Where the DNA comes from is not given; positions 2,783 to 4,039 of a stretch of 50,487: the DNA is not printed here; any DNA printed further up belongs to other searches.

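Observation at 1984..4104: Low-GC two-gene island: an exported protein ending in an 8-Cys tail beside a membrane TlpA-like thioredoxin (candidate disulfide-rich bacteriocin module)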

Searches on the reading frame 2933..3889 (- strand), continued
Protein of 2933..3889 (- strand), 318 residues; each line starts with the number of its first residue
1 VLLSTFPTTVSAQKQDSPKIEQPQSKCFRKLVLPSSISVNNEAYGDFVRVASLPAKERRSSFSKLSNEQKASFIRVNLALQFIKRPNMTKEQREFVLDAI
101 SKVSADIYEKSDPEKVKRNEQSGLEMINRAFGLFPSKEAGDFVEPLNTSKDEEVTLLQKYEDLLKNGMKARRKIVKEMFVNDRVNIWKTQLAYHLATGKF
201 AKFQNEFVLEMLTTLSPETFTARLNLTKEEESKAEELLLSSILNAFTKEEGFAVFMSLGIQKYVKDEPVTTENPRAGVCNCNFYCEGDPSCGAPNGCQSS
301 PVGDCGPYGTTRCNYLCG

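Call 43: fold_search(model_id=the predicted structure, library=pdb)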
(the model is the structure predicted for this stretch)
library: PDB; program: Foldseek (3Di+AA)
matches with E <= 10: 164; with E <= 0.001: 0
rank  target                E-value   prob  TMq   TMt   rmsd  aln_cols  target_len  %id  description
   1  4fhr_B                3.2e-01  0.11  0.10  0.15  17.6       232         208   12  Crystal structure of the complex between the flagellar motor proteins FliG and FliM. (released 2012-08-22)
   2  3ajc                  3.9e-01  0.15  0.15  0.21  18.3       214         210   12  Structure of the MC domain of FliG (PEV), a CW-biased mutant (released 2011-05-11)
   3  3usw                  7.6e-01  0.07  0.11  0.16  24.0       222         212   13  Crystal structure of FliG (residues 86-343) from H. pylori (released 2011-12-14)
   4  8a22_AM               9.3e-01  0.06  0.13  0.11  19.8       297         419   12  Structure of the mitochondrial ribosome from Polytomella magna (released 2022-11-16)
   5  6iv4_B                1.0e+00  0.05  0.12  0.13  21.5       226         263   17  Crystal structure of a bacterial Bestrophin homolog from Klebsiella pneumoniae with a mutation W252F (released 2019-11-13)
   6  4wd7_A                1.0e+00  0.05  0.11  0.13  21.0       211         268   16  Crystal structure of a bacterial Bestrophin homolog from Klebsiella pneumoniae by Zn-SAD phasing (released 2014-10-01)
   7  1lkv                  1.1e+00  0.07  0.12  0.17  27.1       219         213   10  Crystal Structure of the Middle and C-terminal Domains of the Flagellar Rotor Protein FliG (released 2002-07-10)
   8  6vqr_E                1.2e+00  0.07  0.17  0.18  18.7       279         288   14  CryoEM Structure of the PfFNT-inhibitor complex (released 2021-02-03)
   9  6ivn_D                1.2e+00  0.05  0.12  0.13  21.4       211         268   17  Crystal structure of a membrane protein G264A (released 2019-11-06)
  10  6jlf_B                1.2e+00  0.04  0.11  0.12  21.1       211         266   16  Crystal structure of a bacterial Bestrophin homolog from Klebsiella pneumoniae D179A mutation - HR (released 2019-11-13)
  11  6iv0_A                1.3e+00  0.04  0.11  0.13  21.1       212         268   16  Crystal structure of a bacterial Bestrophin homolog from Klebsiella pneumoniae with a mutation I180A (released 2019-11-13)
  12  6ivl_E                1.3e+00  0.04  0.12  0.13  21.9       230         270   17  Crystal structure of a membrane protein L259A (released 2019-11-06)
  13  4p1n_A                1.3e+00  0.04  0.11  0.15  17.3       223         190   16  Crystal structure of Atg1-Atg13 complex (released 2014-05-07)
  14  6vqq_E                1.5e+00  0.06  0.16  0.17  18.3       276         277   16  CryoEM Structure of the Plasmodium falciparum transporter PfFNT (released 2021-02-03)
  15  6ivn_A                1.5e+00  0.03  0.10  0.11  21.4       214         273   16  Crystal structure of a membrane protein G264A (released 2019-11-06)
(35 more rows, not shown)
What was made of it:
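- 3122..3766 (-): Two tandem helical modules of about 105 aa each (3455-3766 and 3122-3439); the fold has no match among solved structures. Best Foldseek hit in PDB has E = 0.32 and TM-score 0.2 or less (call 43).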

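Call 47: list_cluster_members(proteins=[P0002, P0012, P0015, P0031, P0034, P0043, P0056, P0065, P0090, P0021])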
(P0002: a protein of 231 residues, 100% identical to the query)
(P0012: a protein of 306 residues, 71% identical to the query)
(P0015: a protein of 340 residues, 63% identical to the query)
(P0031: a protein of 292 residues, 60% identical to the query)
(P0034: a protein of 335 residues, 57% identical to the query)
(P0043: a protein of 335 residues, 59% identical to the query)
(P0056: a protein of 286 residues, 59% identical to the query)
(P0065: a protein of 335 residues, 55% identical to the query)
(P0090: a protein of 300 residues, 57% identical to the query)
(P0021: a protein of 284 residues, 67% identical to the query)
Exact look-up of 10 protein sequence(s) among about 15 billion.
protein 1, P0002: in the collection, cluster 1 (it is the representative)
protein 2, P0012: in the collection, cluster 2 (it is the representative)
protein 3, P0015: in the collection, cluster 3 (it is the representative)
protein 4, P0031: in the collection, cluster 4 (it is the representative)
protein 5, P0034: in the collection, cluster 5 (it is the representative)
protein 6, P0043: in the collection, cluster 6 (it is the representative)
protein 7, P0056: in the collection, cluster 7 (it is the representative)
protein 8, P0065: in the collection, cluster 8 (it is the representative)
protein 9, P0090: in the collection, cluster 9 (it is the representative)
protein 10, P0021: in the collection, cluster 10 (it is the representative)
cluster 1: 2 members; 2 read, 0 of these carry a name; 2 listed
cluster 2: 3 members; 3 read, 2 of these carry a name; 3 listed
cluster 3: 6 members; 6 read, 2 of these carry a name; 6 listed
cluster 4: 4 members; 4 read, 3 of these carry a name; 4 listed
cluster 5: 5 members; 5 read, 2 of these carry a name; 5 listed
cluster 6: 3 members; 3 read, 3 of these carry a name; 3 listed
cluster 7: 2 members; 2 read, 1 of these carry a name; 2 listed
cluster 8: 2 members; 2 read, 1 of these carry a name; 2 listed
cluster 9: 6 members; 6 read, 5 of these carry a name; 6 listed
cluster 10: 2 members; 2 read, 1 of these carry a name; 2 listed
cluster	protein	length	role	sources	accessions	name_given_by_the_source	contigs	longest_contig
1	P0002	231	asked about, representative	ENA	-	-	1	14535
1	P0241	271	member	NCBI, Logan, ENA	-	-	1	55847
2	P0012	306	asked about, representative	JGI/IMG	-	hypothetical protein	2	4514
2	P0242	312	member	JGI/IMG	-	hypothetical protein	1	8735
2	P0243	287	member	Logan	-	-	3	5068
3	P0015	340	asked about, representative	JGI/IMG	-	hypothetical protein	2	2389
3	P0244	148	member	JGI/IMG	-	hypothetical protein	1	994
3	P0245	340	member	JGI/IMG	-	-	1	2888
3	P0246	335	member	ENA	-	-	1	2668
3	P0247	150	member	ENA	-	-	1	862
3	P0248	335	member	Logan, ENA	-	-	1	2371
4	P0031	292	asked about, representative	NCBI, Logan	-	-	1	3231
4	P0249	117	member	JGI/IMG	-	hypothetical protein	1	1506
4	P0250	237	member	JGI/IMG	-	hypothetical protein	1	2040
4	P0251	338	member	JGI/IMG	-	hypothetical protein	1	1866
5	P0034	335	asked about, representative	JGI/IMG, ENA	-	-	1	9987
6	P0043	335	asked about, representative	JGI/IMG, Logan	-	hypothetical protein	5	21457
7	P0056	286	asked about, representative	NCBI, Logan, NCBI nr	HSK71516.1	MAG TPA: bacteriocin fulvocin C-related protein [Pyrinomonadaceae bacterium] | bacteriocin fulvocin C-related protein [Pyrinomonadaceae bacterium]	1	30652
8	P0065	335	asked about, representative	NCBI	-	-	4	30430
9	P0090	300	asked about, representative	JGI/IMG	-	hypothetical protein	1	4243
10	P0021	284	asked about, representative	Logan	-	-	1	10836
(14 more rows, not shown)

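Call 48: search_protein_representatives(alignment_id=A2)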
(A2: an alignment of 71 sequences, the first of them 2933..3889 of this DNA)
Query: 71 sequences, 334 profile positions. Proteins with E-value up to 0.001 (for the whole library): 856; up to 1e-10: 212; up to 1e-30: 90. The best 150 are listed.
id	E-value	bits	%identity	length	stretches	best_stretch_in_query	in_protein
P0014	5.1e-157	538.6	-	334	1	1-332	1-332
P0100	5.5e-140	482.6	-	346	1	1-332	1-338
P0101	1.6e-138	477.8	-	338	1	1-333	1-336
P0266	4.1e-113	394.3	-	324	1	6-331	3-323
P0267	1.6e-110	385.8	-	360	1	13-333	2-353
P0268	1.6e-104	366.0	-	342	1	3-332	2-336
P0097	4.7e-103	361.2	-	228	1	49-276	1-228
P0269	2.5e-96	339.1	-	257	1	64-289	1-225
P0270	1.3e-95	336.7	-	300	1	9-302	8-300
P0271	3.0e-93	329.0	-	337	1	3-332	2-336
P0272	5.9e-92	324.7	-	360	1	3-332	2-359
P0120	3.0e-91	322.4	-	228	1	104-332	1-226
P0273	8.0e-89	314.4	-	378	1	2-332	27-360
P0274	1.7e-85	303.5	-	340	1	3-332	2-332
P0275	5.4e-84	298.5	-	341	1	2-332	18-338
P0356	1.5e-29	119.6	-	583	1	57-333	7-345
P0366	1.4e-27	113.1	-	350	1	61-329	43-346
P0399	3.1e-19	85.7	-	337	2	167-332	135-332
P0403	1.6e-18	83.3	-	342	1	98-332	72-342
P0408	5.9e-18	81.5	-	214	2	175-331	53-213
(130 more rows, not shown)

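Call 50: find_encoding_contigs(protein=P0251, flank=2000, max_places=3)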
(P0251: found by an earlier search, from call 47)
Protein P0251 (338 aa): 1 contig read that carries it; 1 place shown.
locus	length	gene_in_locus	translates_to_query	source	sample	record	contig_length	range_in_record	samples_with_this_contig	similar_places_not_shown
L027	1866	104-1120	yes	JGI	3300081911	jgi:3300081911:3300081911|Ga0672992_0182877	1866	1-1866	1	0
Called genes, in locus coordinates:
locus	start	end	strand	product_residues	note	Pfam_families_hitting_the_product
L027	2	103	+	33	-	?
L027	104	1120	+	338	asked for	-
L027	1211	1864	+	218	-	?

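Call 51: find_encoding_contigs(protein=P0031, flank=2000, max_places=3)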
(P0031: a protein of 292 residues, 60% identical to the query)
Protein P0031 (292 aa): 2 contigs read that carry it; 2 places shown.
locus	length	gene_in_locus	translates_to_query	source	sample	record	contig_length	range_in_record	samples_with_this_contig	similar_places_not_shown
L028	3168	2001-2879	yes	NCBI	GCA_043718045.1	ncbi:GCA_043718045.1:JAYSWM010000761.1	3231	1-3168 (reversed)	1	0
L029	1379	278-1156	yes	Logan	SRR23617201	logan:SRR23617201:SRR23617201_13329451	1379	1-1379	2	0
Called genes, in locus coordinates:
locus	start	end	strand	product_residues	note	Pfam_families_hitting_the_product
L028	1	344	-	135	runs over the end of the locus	?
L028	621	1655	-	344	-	PF03320:FBPase_glpX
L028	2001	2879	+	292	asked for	-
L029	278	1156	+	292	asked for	-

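Call 55: find_homologous_proteins(query=P0366, max_evalue=0.001)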
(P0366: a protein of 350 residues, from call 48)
Query P0366 (350 aa): 160 proteins with E <= 0.001 among 7049 candidates; the best 120 are listed.
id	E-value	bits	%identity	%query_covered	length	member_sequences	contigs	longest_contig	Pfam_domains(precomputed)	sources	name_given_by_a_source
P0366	5.0e-230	781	100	100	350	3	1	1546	-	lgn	-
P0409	1.8e-139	483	67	100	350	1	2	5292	-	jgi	jgi:hypothetical protein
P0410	9.3e-138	477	65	100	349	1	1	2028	-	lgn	-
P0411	5.7e-128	445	63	100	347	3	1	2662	-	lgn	-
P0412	3.0e-126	440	66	89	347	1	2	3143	-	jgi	jgi:hypothetical protein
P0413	3.1e-126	439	61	100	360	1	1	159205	-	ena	-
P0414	9.5e-126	438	61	99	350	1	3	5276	-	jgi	jgi:hypothetical protein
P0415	1.6e-124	434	61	95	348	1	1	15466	-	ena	-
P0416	3.6e-124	433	61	100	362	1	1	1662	-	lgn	-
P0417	6.7e-124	432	62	97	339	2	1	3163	-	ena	-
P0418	1.1e-123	431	61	100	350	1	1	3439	-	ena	-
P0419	1.0e-121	425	58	98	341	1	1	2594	-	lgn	-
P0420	6.9e-121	422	58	99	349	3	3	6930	-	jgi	-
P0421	4.5e-120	419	59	99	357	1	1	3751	-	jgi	jgi:hypothetical protein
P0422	6.6e-120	419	59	96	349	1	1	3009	-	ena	-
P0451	3.5e-100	354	54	99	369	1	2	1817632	-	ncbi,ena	-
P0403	7.4e-77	277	47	99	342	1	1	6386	-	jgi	jgi:hypothetical protein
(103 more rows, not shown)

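Call 56: find_encoding_contigs(protein=P0451, flank=5000, max_places=2)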
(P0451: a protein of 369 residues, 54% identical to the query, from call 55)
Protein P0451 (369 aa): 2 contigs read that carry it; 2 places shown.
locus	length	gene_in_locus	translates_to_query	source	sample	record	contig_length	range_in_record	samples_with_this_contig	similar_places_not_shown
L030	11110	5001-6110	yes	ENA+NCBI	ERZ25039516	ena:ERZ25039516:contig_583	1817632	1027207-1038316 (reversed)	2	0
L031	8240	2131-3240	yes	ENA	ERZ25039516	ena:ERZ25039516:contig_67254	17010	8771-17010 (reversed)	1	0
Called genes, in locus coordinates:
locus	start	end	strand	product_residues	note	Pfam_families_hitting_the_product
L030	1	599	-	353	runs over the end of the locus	PF00180:Iso_dh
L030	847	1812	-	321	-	PF04389:Peptidase_M28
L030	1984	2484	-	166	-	PF01475:FUR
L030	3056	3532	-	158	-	PF00665:rve, PF13683:rve_3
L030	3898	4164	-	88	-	PF01527:HTH_Tnp_1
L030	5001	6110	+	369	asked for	-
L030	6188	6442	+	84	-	-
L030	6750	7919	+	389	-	PF13271:DUF4062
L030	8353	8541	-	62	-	-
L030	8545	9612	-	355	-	PF26745:SPM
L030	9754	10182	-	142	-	-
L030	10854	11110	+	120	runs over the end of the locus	-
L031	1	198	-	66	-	?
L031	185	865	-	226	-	PF00665:rve, PF13683:rve_3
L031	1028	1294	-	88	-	PF01527:HTH_Tnp_1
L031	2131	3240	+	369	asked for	-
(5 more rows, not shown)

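Call 57: find_encoding_contigs(protein=P0413, flank=5000, max_places=2)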
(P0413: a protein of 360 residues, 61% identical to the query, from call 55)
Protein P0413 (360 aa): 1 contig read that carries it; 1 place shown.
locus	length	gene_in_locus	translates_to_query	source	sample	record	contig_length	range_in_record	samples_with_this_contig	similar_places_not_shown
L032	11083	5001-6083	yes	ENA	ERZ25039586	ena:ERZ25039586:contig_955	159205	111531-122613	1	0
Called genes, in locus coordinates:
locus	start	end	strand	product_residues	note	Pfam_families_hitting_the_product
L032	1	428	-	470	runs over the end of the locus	PF00515:TPR_1 (faint), PF13181:TPR_8 (faint), PF13414:TPR_11 (weak), PF14559:TPR_19 (weak), PF12895:ANAPC3 (weak), PF13414:TPR_11 (weak), PF07719:TPR_2 (weak), PF13414:TPR_11 (weak), +6 more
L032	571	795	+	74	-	-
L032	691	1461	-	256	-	PF00072:Response_reg, PF00486:Trans_reg_C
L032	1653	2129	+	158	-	PF12867:DinB_2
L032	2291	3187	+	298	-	PF01259:SAICAR_synt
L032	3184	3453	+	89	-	PF02954:HTH_8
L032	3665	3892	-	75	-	-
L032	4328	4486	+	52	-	-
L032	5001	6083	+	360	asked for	-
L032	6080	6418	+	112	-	-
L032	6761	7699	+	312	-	PF13271:DUF4062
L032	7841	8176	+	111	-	PF00166:Cpn10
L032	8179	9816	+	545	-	PF00118:Cpn60_TCP1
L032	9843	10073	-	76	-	-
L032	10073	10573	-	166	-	PF02163:Peptidase_M50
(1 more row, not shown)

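Call 79: search_protein_families(library=ncbifam, proteins=[P0366, P0403, P0408, P0356, P0001, P0108, P0399], max_evalue=0.01)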
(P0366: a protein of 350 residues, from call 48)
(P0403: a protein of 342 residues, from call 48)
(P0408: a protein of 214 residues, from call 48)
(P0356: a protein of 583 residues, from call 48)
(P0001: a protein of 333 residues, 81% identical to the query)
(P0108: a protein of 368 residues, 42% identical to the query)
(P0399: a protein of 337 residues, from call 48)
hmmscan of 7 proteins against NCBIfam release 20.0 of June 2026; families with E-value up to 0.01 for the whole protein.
P0366 (350 aa): 1 family
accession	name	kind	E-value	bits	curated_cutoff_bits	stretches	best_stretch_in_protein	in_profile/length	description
NF033852.1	fulvocin_rel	subfamily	1.6e-36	126.4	35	2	167-346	1-147/150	bacteriocin fulvocin C-related protein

P0403 (342 aa): 1 family
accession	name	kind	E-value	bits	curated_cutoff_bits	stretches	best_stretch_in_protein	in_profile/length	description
NF033852.1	fulvocin_rel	subfamily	1.7e-28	100.3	35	1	160-342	1-150/150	bacteriocin fulvocin C-related protein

P0408 (214 aa): 1 family
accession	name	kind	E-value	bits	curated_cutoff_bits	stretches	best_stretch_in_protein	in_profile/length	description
NF033852.1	fulvocin_rel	subfamily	2.2e-29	103.2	35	1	65-213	1-149/150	bacteriocin fulvocin C-related protein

P0356 (583 aa): 1 family
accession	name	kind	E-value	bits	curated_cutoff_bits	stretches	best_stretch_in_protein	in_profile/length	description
NF033852.1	fulvocin_rel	subfamily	5.2e-29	102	35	2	134-344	1-150/150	bacteriocin fulvocin C-related protein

P0001 (333 aa): 1 family
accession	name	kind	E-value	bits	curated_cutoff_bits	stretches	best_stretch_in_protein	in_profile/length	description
NF033852.1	fulvocin_rel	subfamily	2.7e-20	73.7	35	1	186-332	1-149/150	bacteriocin fulvocin C-related protein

P0108 (368 aa): 1 family
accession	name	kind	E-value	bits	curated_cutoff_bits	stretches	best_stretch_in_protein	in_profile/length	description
NF033852.1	fulvocin_rel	subfamily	8.4e-21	75.4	35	2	187-356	1-149/150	bacteriocin fulvocin C-related protein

P0399 (337 aa): 1 family
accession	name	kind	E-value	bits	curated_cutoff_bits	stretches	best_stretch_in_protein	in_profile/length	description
NF033852.1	fulvocin_rel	subfamily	2.9e-28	99.6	35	1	156-332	1-150/150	bacteriocin fulvocin C-related protein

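Call 80: search_protein_families(library=pfam, proteins=[P0366, P0403, P0408, P0356, P0001, P0399], max_evalue=0.01)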
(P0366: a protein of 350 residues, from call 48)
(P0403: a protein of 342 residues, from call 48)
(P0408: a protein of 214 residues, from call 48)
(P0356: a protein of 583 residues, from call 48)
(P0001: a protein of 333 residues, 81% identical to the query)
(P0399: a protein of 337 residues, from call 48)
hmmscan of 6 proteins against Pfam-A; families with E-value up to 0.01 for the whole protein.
P0366 (350 aa): 0 families

P0403 (342 aa): 0 families

P0408 (214 aa): 0 families

P0356 (583 aa): 0 families

P0001 (333 aa): 0 families

P0399 (337 aa): 0 families
